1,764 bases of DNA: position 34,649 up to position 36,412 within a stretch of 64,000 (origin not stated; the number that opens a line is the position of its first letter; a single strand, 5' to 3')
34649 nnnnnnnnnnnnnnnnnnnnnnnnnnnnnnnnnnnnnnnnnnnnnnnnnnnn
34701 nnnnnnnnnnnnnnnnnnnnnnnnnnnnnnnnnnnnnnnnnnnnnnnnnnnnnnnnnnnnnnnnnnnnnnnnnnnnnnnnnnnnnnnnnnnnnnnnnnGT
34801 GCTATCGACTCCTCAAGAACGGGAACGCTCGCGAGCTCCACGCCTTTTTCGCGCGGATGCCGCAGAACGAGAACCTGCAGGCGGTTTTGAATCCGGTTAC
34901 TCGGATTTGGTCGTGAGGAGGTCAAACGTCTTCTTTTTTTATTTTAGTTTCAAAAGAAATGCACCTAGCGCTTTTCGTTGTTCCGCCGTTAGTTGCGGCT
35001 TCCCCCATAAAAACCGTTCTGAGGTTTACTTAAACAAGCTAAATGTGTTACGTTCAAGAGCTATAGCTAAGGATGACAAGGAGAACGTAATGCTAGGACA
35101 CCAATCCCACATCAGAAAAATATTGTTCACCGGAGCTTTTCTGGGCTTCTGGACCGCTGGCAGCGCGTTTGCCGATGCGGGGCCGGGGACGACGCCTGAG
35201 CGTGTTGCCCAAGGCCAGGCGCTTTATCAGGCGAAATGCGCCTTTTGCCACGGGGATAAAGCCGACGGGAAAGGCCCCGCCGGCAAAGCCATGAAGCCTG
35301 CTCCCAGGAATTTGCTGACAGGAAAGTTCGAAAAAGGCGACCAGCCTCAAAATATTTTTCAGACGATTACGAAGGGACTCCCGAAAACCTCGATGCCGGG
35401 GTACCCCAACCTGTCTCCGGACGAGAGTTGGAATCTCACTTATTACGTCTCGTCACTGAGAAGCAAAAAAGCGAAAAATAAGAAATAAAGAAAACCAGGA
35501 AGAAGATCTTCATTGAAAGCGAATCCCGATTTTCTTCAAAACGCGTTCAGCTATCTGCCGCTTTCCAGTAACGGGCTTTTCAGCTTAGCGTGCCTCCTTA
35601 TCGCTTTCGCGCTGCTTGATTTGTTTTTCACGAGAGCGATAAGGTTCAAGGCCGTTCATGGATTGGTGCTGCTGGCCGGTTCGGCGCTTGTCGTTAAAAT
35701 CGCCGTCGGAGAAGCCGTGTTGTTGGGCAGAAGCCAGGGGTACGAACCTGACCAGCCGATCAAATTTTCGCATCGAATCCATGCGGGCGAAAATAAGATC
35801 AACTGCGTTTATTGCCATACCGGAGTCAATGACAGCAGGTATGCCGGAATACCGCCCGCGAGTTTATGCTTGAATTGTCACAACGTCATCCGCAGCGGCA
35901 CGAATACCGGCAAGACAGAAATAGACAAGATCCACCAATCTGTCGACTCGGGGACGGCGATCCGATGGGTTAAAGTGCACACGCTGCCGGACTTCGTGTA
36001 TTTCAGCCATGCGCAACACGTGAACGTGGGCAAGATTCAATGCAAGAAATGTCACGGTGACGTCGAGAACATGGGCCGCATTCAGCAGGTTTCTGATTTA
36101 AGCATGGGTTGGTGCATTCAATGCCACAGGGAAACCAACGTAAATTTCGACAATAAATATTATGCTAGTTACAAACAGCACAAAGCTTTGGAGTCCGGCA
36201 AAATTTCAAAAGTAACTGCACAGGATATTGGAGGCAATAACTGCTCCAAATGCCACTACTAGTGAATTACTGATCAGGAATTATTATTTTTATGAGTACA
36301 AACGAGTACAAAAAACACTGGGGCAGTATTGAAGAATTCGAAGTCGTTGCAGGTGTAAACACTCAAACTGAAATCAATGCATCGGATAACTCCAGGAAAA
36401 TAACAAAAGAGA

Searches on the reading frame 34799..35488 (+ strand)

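Call 8: search_protein_families(library=pfam, proteins=[window:34799-35488:+])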
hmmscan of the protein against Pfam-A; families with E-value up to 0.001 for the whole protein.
window:34799-35488:+ (229 aa): 2 families
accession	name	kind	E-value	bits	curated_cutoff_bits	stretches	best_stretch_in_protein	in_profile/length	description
PF13442.11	Cytochrome_CBB3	-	3e-12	47.1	27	1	135-217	2-68/68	Cytochrome C oxidase, cbb3-type, subunit III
PF00034.26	Cytochrom_C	-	1.4e-11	45.9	21.3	1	136-220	1-89/90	Cytochrome c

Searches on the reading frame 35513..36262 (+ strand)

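Call 8: search_protein_families(library=pfam, proteins=[window:35513-36262:+])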
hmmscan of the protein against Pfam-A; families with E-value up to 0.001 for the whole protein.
window:35513-36262:+ (249 aa): 3 families
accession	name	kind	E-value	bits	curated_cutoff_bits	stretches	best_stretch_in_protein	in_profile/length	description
PF14522.11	Cytochrome_C7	-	4e-11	43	24.8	2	162-248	1-66/67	Cytochrome c7 and related cytochrome c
PF02085.21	Cytochrom_CIII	-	1.3e-08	35.5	22.9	0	78-142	16-71/101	Class III cytochrome C family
PF14537.11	Cytochrom_c3_2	-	2.3e-06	28.4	25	0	93-144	4-54/79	Cytochrome c3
